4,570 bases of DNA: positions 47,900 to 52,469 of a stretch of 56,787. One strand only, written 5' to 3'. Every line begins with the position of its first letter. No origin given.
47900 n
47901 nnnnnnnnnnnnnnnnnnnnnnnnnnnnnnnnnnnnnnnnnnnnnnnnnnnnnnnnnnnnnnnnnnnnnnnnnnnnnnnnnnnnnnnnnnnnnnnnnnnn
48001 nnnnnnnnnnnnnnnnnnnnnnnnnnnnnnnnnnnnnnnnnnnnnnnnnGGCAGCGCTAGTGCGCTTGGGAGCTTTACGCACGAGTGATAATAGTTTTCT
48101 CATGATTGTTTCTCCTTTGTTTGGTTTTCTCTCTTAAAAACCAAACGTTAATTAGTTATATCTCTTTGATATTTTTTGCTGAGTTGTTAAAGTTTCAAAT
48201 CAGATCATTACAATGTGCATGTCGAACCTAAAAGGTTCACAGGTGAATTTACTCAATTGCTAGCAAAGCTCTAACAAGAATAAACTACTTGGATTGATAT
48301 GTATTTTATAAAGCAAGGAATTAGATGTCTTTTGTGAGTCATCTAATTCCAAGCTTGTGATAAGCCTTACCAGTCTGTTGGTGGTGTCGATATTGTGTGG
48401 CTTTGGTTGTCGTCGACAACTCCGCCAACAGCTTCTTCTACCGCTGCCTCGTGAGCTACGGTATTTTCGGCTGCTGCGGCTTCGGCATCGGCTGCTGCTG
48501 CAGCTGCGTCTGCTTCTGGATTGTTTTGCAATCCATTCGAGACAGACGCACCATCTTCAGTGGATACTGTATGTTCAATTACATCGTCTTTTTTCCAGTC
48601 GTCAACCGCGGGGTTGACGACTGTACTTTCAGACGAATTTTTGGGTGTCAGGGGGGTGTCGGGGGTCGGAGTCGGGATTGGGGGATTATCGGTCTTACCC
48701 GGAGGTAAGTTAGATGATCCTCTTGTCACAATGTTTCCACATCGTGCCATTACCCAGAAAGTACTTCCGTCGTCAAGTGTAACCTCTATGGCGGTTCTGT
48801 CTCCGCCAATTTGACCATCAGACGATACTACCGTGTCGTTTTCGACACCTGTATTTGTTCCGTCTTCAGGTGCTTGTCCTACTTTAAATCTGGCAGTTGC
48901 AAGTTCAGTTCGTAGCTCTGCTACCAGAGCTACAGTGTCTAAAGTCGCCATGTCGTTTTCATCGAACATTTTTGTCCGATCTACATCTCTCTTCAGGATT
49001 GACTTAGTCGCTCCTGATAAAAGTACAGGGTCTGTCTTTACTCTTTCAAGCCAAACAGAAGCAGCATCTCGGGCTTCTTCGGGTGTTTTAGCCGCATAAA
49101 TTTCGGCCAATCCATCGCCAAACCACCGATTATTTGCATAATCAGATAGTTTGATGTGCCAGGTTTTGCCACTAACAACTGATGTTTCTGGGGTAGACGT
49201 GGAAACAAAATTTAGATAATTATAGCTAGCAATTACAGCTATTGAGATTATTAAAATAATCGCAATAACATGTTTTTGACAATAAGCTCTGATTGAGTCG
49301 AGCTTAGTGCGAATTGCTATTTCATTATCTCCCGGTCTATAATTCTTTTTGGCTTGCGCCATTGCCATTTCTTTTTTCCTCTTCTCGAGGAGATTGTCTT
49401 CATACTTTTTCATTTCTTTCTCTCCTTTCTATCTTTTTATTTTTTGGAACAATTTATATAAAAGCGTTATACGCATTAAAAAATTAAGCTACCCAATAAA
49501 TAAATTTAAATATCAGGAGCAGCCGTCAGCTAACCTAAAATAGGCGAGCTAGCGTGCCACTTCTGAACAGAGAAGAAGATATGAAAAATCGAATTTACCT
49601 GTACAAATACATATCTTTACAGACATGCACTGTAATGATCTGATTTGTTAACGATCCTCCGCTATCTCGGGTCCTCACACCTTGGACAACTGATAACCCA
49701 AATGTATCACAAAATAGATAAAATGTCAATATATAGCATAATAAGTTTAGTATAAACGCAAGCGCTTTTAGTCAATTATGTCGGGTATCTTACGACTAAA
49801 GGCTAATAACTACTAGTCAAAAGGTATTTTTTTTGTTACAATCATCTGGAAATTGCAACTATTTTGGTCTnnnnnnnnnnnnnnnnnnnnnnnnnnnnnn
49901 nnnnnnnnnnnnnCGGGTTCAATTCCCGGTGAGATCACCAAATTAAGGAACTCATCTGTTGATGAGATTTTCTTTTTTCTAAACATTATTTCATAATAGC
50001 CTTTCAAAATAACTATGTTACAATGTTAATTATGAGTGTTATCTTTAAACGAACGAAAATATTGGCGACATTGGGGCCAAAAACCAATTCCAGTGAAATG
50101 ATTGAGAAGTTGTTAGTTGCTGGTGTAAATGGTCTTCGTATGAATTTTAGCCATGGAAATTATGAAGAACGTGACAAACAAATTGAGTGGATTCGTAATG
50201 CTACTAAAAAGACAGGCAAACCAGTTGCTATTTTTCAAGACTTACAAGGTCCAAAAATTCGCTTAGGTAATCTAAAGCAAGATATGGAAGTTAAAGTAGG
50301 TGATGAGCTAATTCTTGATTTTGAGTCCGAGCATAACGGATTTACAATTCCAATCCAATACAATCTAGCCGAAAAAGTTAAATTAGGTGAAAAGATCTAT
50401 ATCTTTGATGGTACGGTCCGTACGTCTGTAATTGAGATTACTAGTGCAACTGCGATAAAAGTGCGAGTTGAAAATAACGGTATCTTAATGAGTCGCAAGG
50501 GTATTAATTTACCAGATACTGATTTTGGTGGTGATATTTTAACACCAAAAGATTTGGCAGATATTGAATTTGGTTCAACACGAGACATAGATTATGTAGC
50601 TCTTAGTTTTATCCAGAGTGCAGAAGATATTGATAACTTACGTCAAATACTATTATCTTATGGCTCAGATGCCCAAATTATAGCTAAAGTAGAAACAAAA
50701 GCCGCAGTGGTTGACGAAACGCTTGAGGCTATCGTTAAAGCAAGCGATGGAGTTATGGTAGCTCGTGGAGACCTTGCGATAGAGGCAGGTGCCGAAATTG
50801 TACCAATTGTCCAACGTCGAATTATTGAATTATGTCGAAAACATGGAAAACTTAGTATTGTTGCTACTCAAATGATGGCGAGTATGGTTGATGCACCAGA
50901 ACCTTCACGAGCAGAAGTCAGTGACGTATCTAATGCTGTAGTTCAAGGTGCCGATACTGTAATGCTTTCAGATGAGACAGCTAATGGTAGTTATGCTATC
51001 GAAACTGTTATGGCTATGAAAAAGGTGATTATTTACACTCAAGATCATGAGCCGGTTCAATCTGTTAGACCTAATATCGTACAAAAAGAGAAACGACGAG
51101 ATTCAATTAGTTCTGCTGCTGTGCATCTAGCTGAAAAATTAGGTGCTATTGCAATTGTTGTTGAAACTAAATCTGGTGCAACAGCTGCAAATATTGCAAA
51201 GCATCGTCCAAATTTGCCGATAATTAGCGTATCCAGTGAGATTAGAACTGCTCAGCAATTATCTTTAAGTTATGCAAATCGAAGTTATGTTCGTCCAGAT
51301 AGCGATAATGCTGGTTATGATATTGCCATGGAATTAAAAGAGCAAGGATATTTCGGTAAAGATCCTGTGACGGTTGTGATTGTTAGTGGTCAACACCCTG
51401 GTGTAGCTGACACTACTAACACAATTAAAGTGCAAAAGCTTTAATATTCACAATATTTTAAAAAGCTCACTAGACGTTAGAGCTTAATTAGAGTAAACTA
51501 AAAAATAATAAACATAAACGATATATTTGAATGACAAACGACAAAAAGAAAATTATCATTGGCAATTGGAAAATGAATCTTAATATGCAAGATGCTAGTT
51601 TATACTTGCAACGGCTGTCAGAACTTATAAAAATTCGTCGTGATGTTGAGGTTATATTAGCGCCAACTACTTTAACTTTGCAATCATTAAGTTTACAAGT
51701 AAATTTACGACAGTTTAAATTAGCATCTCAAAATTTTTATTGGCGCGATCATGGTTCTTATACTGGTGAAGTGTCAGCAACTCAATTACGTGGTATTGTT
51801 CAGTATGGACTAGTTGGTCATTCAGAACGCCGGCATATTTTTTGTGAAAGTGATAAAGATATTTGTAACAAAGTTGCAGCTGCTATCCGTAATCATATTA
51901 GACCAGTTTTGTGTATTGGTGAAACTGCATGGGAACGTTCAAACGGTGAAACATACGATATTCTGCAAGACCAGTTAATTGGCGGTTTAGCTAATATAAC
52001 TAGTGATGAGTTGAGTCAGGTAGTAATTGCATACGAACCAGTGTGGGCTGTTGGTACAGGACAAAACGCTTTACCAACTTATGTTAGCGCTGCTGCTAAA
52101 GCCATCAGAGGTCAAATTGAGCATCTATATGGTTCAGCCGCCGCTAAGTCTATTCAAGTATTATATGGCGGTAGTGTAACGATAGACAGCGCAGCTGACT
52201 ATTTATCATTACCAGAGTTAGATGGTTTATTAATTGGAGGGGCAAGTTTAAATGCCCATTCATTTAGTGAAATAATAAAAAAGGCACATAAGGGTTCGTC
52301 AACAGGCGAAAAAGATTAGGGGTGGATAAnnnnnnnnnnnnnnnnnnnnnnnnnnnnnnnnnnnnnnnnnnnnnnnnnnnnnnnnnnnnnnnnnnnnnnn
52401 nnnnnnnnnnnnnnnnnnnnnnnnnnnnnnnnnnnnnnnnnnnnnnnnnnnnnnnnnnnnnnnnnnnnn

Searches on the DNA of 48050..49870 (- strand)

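Call 28: search_rna_families(source=window, start=48050, end=49870, threshold=evalue, max_evalue=10, show_alignments=2)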
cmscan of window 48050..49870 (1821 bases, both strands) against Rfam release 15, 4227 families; matches with E-value up to 10: 5.
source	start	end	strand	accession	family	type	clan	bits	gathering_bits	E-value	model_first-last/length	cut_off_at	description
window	48120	48199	-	RF04174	MIR4208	Gene; miRNA;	-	23.7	140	1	57-136/191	no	MIR4208 microRNA precursor family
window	48278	48346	-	RF02107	DLEU2_3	Gene; lncRNA;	-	20.1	60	5.6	1-76/76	no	Deleted in lymphocytic leukemia 2 conserved region 3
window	48469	48531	+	RF01504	Afu_254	Gene; sRNA;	-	19.5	60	2.8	83-145/158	no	A. fumigatus sRNA Afu_254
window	49669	49731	+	RF01833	astro_FSE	Cis-reg; frameshift_element;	-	11.8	70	9.8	1-55/55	no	ribosomal frameshift site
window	48491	48549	+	RF01390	isrG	Gene; sRNA;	-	10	100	7.2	138-196/279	no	isrG Hfq binding RNA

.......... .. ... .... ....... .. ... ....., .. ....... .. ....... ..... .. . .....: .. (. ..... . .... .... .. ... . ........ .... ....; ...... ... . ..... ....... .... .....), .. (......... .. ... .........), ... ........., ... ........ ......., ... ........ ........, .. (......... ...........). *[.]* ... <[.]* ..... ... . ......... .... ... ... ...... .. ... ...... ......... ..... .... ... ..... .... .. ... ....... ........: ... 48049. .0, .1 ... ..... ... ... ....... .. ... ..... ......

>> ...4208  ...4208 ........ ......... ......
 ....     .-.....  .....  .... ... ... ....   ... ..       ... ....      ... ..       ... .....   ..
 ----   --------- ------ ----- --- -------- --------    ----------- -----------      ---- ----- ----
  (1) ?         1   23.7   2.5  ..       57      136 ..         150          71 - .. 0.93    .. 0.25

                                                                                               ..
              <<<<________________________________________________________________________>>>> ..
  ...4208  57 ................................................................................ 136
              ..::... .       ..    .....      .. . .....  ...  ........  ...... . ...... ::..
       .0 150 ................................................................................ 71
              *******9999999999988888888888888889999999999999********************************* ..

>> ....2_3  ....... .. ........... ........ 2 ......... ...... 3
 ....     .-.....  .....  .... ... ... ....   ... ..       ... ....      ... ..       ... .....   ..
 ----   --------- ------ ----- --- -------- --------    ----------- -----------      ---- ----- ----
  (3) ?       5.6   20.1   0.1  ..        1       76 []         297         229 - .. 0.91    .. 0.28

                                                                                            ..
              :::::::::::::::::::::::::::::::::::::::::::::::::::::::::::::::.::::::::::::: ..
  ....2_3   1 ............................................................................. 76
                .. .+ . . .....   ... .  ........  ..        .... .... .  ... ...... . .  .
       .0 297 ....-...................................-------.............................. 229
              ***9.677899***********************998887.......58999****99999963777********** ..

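Call 77: search_dna_similar(query=window:49590-49735:-, collection=phages, mode=distant, max_evalue=0.01)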
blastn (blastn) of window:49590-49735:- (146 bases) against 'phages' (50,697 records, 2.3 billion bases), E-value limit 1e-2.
No match.

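Call 78: search_dna_similar(query=window:49590-49735:-, collection=plasmids, mode=distant, max_evalue=0.01)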
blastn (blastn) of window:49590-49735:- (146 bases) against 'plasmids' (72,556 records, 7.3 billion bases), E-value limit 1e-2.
No match.

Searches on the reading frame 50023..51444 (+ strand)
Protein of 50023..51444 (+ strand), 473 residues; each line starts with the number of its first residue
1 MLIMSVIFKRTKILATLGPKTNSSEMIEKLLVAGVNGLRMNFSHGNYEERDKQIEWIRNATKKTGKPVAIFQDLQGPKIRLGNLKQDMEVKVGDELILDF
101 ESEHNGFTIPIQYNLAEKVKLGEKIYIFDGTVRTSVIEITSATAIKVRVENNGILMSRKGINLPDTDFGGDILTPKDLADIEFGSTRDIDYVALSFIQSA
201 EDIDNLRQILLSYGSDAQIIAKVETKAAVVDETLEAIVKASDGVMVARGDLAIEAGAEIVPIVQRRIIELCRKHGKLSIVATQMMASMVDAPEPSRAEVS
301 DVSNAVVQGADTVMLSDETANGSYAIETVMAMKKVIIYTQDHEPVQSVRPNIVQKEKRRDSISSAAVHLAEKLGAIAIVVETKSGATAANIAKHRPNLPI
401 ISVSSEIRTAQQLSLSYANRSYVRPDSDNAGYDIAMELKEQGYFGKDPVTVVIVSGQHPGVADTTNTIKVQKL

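Call 14: find_encoding_contigs(protein=window:50023-51444:+, flank=5000, max_places=10)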
Protein window:50023-51444:+ (473 aa): no gene with exactly this product is on record in the collection.

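Call 59: search_protein_families(library=pfam, max_evalue=0.00001, proteins=[window:50023-51444:+])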
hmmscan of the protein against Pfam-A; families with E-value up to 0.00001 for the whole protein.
window:50023-51444:+ (473 aa): 2 families
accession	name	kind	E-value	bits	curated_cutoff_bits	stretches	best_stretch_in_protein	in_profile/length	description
PF00224.27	PK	-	1.1e-102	343.9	30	1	9-329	2-328/328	Pyruvate kinase, barrel domain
PF02887.21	PK_C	-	1.9e-22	80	28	1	360-470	1-113/114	Pyruvate kinase, alpha/beta domain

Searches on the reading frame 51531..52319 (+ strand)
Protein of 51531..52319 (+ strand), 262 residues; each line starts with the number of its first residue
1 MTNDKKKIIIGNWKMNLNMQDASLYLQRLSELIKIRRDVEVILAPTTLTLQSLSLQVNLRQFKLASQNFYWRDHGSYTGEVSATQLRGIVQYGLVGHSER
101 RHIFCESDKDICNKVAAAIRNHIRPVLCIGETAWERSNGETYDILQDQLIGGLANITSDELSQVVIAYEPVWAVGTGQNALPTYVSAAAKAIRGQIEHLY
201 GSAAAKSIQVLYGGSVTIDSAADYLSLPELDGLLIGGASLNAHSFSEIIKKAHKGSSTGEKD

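Call 59: search_protein_families(library=pfam, max_evalue=0.00001, proteins=[window:51531-52319:+])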
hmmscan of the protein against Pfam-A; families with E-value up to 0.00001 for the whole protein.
window:51531-52319:+ (262 aa): 1 family
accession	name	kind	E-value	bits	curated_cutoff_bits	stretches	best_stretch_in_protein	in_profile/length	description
PF00121.24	TIM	-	8.1e-76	255.2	20.1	1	7-251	1-244/245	Triosephosphate isomerase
